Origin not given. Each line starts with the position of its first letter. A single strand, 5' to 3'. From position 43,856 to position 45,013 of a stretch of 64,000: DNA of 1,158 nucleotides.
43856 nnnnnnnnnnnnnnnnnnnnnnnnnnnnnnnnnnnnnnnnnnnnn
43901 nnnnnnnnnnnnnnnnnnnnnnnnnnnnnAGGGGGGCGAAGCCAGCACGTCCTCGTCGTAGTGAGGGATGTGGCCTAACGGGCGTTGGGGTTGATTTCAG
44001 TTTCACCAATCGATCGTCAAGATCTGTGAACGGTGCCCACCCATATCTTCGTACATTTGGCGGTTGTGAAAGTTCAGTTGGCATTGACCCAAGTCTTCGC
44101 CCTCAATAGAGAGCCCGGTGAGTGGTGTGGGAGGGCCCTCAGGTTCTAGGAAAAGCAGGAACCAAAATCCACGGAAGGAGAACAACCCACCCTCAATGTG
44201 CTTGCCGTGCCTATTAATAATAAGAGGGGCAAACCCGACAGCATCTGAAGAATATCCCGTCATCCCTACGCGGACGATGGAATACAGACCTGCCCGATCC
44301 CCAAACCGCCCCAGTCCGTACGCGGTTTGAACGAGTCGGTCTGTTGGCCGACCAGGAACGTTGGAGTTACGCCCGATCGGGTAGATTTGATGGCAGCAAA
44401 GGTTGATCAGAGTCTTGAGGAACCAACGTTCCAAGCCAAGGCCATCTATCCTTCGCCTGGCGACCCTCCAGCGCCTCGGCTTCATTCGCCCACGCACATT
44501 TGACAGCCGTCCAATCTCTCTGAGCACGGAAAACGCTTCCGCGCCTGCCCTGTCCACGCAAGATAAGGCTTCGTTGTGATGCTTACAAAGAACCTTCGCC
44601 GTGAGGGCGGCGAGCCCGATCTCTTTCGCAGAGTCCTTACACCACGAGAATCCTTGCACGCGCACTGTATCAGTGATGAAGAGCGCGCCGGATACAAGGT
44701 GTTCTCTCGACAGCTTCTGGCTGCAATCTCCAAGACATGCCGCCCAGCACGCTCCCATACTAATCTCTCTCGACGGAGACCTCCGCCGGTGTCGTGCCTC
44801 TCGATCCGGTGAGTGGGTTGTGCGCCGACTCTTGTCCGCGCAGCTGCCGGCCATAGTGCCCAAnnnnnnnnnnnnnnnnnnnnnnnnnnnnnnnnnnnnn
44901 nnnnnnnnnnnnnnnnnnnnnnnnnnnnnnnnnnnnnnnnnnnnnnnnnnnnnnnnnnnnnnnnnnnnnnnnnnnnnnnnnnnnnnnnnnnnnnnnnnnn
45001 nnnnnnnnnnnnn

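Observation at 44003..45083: Translationally coupled small ORF plus HNH-domain protein of unknown family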

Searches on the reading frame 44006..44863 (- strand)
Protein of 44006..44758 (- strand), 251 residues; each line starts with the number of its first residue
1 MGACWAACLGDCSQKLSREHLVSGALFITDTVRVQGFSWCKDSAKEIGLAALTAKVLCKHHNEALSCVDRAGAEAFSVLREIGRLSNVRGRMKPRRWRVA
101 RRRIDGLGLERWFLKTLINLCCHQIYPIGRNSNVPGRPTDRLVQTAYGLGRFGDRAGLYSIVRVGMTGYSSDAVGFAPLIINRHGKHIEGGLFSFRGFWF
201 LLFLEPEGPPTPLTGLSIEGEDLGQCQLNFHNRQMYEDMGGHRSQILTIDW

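Call 4: search_protein_families(library=pfam, proteins=[window:44006-44758:-, window:44006-44863:-], max_evalue=1)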
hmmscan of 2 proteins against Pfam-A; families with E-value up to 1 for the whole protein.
window:44006-44758:- (251 aa): 0 families

window:44006-44863:- (286 aa): 0 families

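Call 5: search_protein_families(library=ncbifam, proteins=[window:44006-44758:-], max_evalue=1)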
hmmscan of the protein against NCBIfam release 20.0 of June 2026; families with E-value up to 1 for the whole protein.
window:44006-44758:- (251 aa): 0 families

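Call 6: search_protein_families(library=padloc, proteins=[window:44006-44758:-], max_evalue=1)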
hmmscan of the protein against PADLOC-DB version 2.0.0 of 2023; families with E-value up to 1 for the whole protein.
window:44006-44758:- (251 aa): 0 families

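Call 7: find_homologous_proteins(query=window:44006-44758:-)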
Query window:44006-44758:- (251 aa): 222 proteins with E <= 0.001 among 1019 candidates; the best 120 are listed.
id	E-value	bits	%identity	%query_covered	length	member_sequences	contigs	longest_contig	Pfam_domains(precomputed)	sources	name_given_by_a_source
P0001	4.3e-172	588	100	100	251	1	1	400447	-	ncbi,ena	-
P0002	1.0e-106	374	67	100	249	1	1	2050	-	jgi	jgi:hypothetical protein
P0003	4.5e-106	372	65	100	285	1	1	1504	-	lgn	-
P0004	1.3e-103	364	67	100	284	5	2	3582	-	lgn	-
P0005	5.2e-101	355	62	100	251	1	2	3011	-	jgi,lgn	jgi:hypothetical protein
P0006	1.3e-99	351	63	99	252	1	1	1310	-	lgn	-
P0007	1.2e-97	344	61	100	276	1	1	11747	-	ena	-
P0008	8.0e-95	335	60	100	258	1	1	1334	-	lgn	-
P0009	2.3e-94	334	62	97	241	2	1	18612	-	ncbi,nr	ncbi:MAG: hypothetical protein LAQ30_04635 [Acidobacteriia bacterium]|nr:hypothetical protein [Terri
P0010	4.5e-93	329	59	100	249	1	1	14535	-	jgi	jgi:hypothetical protein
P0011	1.1e-92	328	61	100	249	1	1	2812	-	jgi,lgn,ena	-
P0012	2.8e-92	327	61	99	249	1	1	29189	-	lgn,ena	-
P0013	3.6e-91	323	66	88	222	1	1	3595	-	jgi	jgi:hypothetical protein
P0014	7.2e-91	322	59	99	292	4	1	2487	-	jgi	jgi:hypothetical protein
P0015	1.6e-90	321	58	100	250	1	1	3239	-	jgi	jgi:hypothetical protein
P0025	3.3e-88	313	58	100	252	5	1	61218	-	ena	-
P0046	2.1e-82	294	56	100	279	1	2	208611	-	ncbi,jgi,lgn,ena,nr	ncbi:MAG TPA: hypothetical protein VKU19_28530 [Bryobacteraceae bacterium]|nr:hypothetical protein [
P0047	2.5e-82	294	56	99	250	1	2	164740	-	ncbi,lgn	-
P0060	3.1e-80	287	56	99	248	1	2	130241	-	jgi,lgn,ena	jgi:hypothetical protein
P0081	1.6e-75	272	52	100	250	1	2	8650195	-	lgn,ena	-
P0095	1.2e-73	266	50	100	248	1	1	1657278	-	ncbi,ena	-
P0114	2.2e-65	239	45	100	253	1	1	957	-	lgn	-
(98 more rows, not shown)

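Call 10: search_solved_structures(query=A1, max_evalue=10, show_alignments=3)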
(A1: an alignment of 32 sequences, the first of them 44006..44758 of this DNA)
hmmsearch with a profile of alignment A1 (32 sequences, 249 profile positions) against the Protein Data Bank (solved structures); distinct sequences matched with E-value up to 10: 0.

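Call 11: search_protein_families(library=phrogs, proteins=[window:44006-44758:-], max_evalue=1)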
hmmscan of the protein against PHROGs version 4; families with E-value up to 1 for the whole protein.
window:44006-44758:- (251 aa): 0 families

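Call 12: find_encoding_contigs(protein=P0046, flank=5000, max_places=2)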
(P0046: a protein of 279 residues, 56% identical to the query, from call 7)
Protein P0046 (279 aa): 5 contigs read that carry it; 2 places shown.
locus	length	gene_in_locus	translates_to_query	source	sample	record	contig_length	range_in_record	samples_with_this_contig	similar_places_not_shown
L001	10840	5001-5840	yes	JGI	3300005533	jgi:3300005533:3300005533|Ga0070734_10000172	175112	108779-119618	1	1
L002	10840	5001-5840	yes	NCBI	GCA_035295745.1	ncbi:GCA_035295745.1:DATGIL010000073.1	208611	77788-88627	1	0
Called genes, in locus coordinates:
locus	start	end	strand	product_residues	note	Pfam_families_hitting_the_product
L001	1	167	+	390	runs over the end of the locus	PF13620:CarboxypepD_reg (weak), PF13181:TPR_8 (faint), PF00515:TPR_1 (faint), PF07719:TPR_2 (faint), PF13428:TPR_14 (faint), PF13431:TPR_17 (faint), PF21033:RMD1-3 (weak), PF23914:TPR_CcmH_CycH (faint), +2 more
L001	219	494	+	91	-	-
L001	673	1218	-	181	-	PF13646:HEAT_2 (weak), PF03130:HEAT_PBS (faint)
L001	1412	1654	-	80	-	-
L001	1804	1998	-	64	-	-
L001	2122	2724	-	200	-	PF00196:GerE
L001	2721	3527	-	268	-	PF00089:Trypsin, PF13365:Trypsin_2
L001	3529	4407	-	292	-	PF13365:Trypsin_2, PF00595:PDZ (weak), PF13180:PDZ_2, PF17820:PDZ_6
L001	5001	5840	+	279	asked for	-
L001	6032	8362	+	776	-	PF07228:SpoIIE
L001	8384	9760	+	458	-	PF13676:TIR_2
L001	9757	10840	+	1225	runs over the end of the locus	PF20703:nSTAND1, PF25174:Beta-prop_THOC3, PF25175:Beta-prop_WDR5, PF24814:WD40_Prp19, PF25174:Beta-prop_THOC3, PF23381:Beta-prop_IFT122_1st, PF25174:Beta-prop_THOC3, PF23381:Beta-prop_IFT122_1st, +19 more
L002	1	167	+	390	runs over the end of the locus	PF13620:CarboxypepD_reg (weak), PF13181:TPR_8 (faint), PF00515:TPR_1 (faint), PF07719:TPR_2 (faint), PF13428:TPR_14 (faint), PF13431:TPR_17 (faint), PF21033:RMD1-3 (weak), PF23914:TPR_CcmH_CycH (faint), +2 more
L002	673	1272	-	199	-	PF03130:HEAT_PBS (faint), PF13646:HEAT_2 (weak)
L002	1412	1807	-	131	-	-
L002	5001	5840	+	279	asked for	-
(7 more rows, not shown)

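Call 13: find_encoding_contigs(protein=P0081, flank=5000, max_places=2)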
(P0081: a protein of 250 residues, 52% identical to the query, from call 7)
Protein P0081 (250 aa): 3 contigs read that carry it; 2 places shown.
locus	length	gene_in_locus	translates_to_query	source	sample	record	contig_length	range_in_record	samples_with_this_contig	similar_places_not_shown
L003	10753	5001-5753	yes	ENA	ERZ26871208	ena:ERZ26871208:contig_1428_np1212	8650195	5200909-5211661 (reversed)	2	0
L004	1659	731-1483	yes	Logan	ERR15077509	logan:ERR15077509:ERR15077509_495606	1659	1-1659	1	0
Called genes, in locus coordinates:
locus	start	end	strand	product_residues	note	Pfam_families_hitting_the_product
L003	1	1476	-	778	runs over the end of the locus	PF04860:Phage_portal, PF04233:Phage_Mu_F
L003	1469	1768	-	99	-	-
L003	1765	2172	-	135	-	-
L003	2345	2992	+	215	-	-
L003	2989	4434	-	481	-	-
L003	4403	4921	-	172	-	-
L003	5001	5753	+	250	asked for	-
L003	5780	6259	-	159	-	-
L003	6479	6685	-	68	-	-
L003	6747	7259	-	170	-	-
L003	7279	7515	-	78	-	-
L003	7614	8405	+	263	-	PF14337:Abi_alpha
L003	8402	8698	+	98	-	-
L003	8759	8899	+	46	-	-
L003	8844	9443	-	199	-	PF05766:NinG (weak)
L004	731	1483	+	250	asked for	-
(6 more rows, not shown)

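Call 14: find_encoding_contigs(protein=P0095, flank=5000, max_places=2)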
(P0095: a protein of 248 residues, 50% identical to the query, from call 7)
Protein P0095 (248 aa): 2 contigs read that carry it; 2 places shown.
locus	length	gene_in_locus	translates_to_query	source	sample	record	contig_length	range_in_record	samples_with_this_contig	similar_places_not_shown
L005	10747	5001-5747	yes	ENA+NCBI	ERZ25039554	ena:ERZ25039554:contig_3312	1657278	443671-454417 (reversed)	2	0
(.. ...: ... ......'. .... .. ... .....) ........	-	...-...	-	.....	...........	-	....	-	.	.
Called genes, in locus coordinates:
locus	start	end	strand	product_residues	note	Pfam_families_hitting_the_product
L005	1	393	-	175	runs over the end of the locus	-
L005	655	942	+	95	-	PF02384:N6_Mtase, PF07669:Eco57I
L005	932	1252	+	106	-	-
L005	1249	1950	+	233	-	PF01420:Methylase_S (weak)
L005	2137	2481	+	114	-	-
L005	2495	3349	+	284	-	PF04851:ResIII, PF00270:DEAD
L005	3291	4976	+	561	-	PF04851:ResIII, PF18766:SWI2_SNF2, PF00271:Helicase_C (weak), PF08463:EcoEI_R_C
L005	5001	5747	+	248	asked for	-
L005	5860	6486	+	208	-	PF13643:DUF4145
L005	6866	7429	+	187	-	-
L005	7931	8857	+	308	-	PF22548:AEP-TOTE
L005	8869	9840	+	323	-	PF03796:DnaB_C (faint), PF13481:AAA_25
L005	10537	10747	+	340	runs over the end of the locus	PF00589:Phage_integrase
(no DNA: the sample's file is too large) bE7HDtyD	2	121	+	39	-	?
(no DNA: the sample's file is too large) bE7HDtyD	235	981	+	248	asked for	-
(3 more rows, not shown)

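Call 15: predict_structure(alignment_id=A1)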
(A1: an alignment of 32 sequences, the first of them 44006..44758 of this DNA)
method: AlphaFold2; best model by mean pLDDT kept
length: 251 residues; sequences in the alignment: 32
mean_pLDDT: 89.3   pTM: 0.90
mean pLDDT of the five models: 89.3, 89.3, 88.2, 83.5, 79.6
residues with pLDDT >= 90: 149; 70-90: 92; 50-70: 10; < 50: 0
segments of 3 or more residues with pLDDT < 50: none
pLDDT, mean of each block of 10 residues (from residue 1): 86 86 82 80 84 91 94 93 91 93 98 96 92 94 97 96 75 82 82 88 95 80 88 92 95 95
secondary structure, 60 per line:
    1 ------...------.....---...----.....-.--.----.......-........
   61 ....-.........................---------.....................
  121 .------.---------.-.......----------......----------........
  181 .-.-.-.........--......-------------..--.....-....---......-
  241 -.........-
elements in order: E16-20 E31-35 E45-48 E53-58 H59-64 H66-90 E100-105 H106-121 H140-146 E157-162 E173-181 E187-195 E198-203 E227-230 E234-239 E242-250

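Call 18: fold_search(model_id=the predicted structure, library=pdb)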
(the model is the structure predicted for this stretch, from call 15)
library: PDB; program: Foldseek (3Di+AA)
matches with E <= 10: 188; with E <= 0.001: 0
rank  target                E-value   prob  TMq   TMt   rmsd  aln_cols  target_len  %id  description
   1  2mgz_MODEL_1_A        3.5e-01  0.08  0.14  0.29  13.9       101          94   16  Solution structure of RBFOX family ASD-1 RRM and SUP-12 RRM in ternary complex with RNA (released 2014-08-13)
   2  7er0_C                6.0e-01  0.04  0.09  0.08  12.9        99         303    9  Crystal structure of capsid P domain of norovirus GI.3 VA115 (released 2022-05-11)
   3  6h6z_B                7.7e-01  0.06  0.11  0.10  11.9        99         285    9  GI.1 human norovirus protruding domain in complex with Nano-62 (released 2018-12-19)
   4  2zl6_A                7.7e-01  0.06  0.11  0.10  12.0        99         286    9  Atomic resolution structural characterization of recognition of histo-blood group antigens by Norwalk virus (released 2008-07-22)
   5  4p1v_A                8.7e-01  0.03  0.08  0.07  12.7        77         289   10  Structure of the P domain from a GI.7 Norovirus variant in complex with H-type 2 HBGA (released 2014-04-02)
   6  2f6a_B                9.9e-01  0.06  0.15  0.13  16.3       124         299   14  Collagen Adhesin and Collagen Complex Structure (released 2006-12-12)
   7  4p26_C                9.9e-01  0.03  0.10  0.09  12.8        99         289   10  Structure of the P domain from a GI.7 Norovirus variant in complex with A-type 2 HBGA (released 2014-04-02)
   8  7er0_B                1.1e+00  0.03  0.09  0.08  12.8        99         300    9  Crystal structure of capsid P domain of norovirus GI.3 VA115 (released 2022-05-11)
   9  7er0_D                1.1e+00  0.03  0.09  0.08  12.6        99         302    9  Crystal structure of capsid P domain of norovirus GI.3 VA115 (released 2022-05-11)
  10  7zi4_C                1.1e+00  0.02  0.11  0.08  23.4       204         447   16  Cryo-EM structure of the human INO80 complex bound to a WT nucleosome (released 2023-04-19)
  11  4p2n_B                1.2e+00  0.02  0.08  0.07  12.7        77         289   10  Structure of the P domain from a GI.7 Norovirus variant in complex with LeX HBGA (released 2014-04-02)
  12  5n7m_A                1.2e+00  0.02  0.10  0.09  10.2        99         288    5  Protruding domain of GI.1 norovirus in complex with 2-fucosyllactose (2FL) (released 2017-05-24)
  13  8jl8                  1.3e+00  0.04  0.14  0.12  13.2       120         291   11  Crystal structure of the collagen binding domain of Cnm from Streptococcus mutans (released 2024-04-10)
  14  4p26_A                1.3e+00  0.02  0.08  0.07  12.8        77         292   10  Structure of the P domain from a GI.7 Norovirus variant in complex with A-type 2 HBGA (released 2014-04-02)
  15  4p25_A                1.3e+00  0.03  0.10  0.09  12.8        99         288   10  Structure of the P domain from a GI.7 Norovirus variant in complex with LeY HBGA. (released 2014-04-02)
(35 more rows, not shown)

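Call 19: fold_search(model_id=the predicted structure, library=viral)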
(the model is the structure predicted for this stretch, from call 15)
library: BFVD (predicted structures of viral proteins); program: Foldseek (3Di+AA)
matches with E <= 10: 222; with E <= 0.001: 1
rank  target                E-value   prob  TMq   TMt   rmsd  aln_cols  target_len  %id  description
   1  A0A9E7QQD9            2.3e-04  1.00  0.32  0.30   2.0        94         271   32  (no name in the UniProt tables at hand)
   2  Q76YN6                3.9e-01  0.01  0.10  0.07  23.0       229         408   11  Uncharacterized protein [Aeromonas phage Aeh1]
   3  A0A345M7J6            6.8e-01  0.16  0.15  0.35   4.7        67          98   10  (no name in the UniProt tables at hand)
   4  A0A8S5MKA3            7.7e-01  0.06  0.12  0.09  19.0        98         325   19  Uncharacterized protein [Siphoviridae sp. ctrpg19]
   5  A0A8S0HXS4            8.1e-01  0.01  0.08  0.14  14.3        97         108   12  (no name in the UniProt tables at hand)
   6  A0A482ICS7            8.7e-01  0.06  0.13  0.13  16.0       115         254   15  Uncharacterized protein [Erwinia phage Rebecca]
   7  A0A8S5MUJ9            9.8e-01  0.02  0.10  0.05  22.1       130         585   10  Uncharacterized protein [Siphoviridae sp. ctoSr5]
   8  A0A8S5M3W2            1.1e+00  0.13  0.16  0.52   4.4        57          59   14  Uncharacterized protein [Siphoviridae sp. ct3b712]
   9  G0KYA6                1.3e+00  0.11  0.12  0.04   6.4        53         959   11  (no name in the UniProt tables at hand)
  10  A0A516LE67            1.4e+00  0.04  0.13  0.05  11.4        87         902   16  (no name in the UniProt tables at hand)
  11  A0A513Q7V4            1.5e+00  0.01  0.09  0.06  13.7        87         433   14  ORF1a (Fragment) [Porcine astrovirus 1]
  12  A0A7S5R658            1.6e+00  0.04  0.15  0.09  10.7       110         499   14  (no name in the UniProt tables at hand)
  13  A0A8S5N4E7            1.8e+00  0.04  0.10  0.27  11.4        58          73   10  Uncharacterized protein [Siphoviridae sp. ctlSa24]
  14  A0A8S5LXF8            1.8e+00  0.01  0.09  0.13  14.9       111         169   14  Nucelotide kinase [Siphoviridae sp. ctPL34]
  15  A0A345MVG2            2.0e+00  0.02  0.09  0.10  11.9        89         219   12  (no name in the UniProt tables at hand)
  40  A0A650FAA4            3.1e+00  0.01  0.12  0.10  11.2        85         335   19  Polyprotein P2 (Fragment) [Arabis mosaic virus]
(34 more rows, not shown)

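Call 21: search_protein_families(library=pfam, alignment_id=A1, max_evalue=10)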
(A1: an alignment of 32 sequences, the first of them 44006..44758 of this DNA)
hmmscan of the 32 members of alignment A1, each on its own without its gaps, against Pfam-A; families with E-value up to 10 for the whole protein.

A. member 1, window:44006-44758:- (251 aa): 0 families

B. families by the number of members that match (of 32 scanned): 3 families
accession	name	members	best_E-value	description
PF19334.4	DUF5920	2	0.099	Domain of unknown function (DUF5920)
PF00071.28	Ras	2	0.15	Ras family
PF20491.3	Ermin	1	0.18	Ermin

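Call 22: find_encoding_contigs(protein=P0001, flank=10000, max_places=2)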
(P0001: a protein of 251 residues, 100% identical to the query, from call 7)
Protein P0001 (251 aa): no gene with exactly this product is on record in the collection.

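Call 24: find_related_loci(query=A1, collection=genome_contigs, flank=6000)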
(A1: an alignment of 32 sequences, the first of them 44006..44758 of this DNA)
Query A1 (251 aa) in genome_contigs; peptide patterns used: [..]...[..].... (x = any residue, [..] = any of these).
59 stretches matched a pattern; 56 encode a relative of the query (tblastn E <= 1e-3); 56 distinct loci.
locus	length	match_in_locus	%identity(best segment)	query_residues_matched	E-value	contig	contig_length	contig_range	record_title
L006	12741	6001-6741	61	4-251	7e-98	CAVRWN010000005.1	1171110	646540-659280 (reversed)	MAG: uncultured Acidobacteriaceae bacterium isolate MFD05512.bin.1.77 genome assembly, contig: contig_555, whole genome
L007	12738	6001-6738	60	4-251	5e-98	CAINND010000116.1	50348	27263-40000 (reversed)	MAG: uncultured Acidobacteria bacterium isolate I3b_bin-068 genome assembly, contig: bin-068:116/121, whole genome shotg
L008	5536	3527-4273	58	1-251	1e-93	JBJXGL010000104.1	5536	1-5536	MAG: Aestuariivirga sp. isolate F1F2.bin.305 k127_8324788, whole genome shotgun sequence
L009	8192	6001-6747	57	1-251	2e-93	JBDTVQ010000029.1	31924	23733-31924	MAG: Acidobacteriota bacterium isolate cluster3_bin.71 NODE_4085_length_31924_cov_7.001412, whole genome shotgun sequenc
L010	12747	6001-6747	56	1-251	1e-88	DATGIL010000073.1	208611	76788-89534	MAG TPA_asm: Bryobacteraceae bacterium isolate SMAG_U9806 k141_672867, whole genome shotgun sequence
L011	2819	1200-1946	56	3-251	3e-88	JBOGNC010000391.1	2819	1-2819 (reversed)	MAG: Candidatus Acidiferrales bacterium isolate SE1505_metabat2.bin.49 NODE_18705_length_2819_cov_4.499257, whole genome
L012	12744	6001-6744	50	1-251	1e-79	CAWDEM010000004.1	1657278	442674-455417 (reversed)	MAG: Ignavibacteriota bacterium isolate MFD05942.bin.1.74 genome assembly, contig: contig_3312, whole genome shotgun seq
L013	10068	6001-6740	63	4-251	6e-83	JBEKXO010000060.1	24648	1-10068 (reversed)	MAG: Terriglobales bacterium isolate SPRUCE 653 SPRUCE_653_60, whole genome shotgun sequence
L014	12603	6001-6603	51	4-206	4e-58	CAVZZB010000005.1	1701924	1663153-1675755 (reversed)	MAG: uncultured Acidobacteriaceae bacterium isolate MFD01828.bin.1.12 genome assembly, contig: contig_13049, whole genom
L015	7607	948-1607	46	4-225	5e-56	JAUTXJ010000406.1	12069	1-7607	MAG: Acidobacteriaceae bacterium isolate BP_11 scaffold_7784371, whole genome shotgun sequence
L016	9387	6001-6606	48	4-207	8e-56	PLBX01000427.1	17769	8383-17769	MAG: Acidobacteriaceae bacterium isolate palsa_253 73.20111000_P3M.32_contig_11820, whole genome shotgun sequence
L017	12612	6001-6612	48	2-207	1e-54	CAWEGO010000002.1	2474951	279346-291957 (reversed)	MAG: uncultured Acidobacteriota bacterium isolate MFD03044.bin.1.56 genome assembly, contig: contig_28326, whole genome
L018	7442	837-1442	47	4-207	5e-53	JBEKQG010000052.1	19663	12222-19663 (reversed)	MAG: Terriglobales bacterium isolate SPRUCE 482 SPRUCE_482_52, whole genome shotgun sequence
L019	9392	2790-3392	44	4-207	3e-51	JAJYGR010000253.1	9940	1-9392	MAG: Acidobacteria bacterium isolate DBS1-3.bin155 NODE_14371_length_9940_cov_2.78661, whole genome shotgun sequence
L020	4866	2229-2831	45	4-207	7e-50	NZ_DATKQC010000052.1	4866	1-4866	MAG: Edaphobacter sp. isolate SMAG_U13992 k141_461922, whole genome shotgun sequence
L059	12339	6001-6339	32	4-120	2e-12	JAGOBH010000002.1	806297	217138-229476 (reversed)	MAG: Pyrinomonadaceae bacterium isolate Go_SlAct_bin_101 Go_SlAct_2_length_806297_cov_11.789347, whole genome shotgun se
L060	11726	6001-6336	36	4-117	8e-12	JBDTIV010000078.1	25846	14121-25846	MAG: Gemmatimonadaceae bacterium isolate cluster2_bin.37 k127_1119334, whole genome shotgun sequence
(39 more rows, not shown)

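Call 27: search_protein_representatives(alignment_id=A1)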
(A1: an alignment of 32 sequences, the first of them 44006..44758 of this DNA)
Query: 32 sequences, 249 profile positions. Proteins with E-value up to 0.001 (for the whole library): 3007; up to 1e-10: 2266; up to 1e-30: 519. The best 150 are listed.
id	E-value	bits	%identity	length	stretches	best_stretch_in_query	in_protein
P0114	1.3e-103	361.9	-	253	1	1-249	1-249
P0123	1.5e-99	348.6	-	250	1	1-249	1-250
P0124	3.5e-90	317.8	-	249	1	1-249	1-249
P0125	2.5e-89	315.1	-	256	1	1-249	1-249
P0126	5.1e-89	314.1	-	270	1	1-249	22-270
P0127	5.9e-88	310.6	-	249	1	1-249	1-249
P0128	6.6e-88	310.4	-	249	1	1-249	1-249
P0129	1.2e-86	306.3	-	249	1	1-249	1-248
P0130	4.8e-86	304.3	-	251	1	1-249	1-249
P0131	4.9e-83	294.5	-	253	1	3-249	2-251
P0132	5.5e-83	294.3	-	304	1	1-249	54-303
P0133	2.3e-79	282.4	-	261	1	1-249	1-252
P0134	4.8e-79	281.4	-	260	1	3-247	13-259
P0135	8.0e-79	280.7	-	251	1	1-249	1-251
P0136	2.2e-78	279.2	-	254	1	1-249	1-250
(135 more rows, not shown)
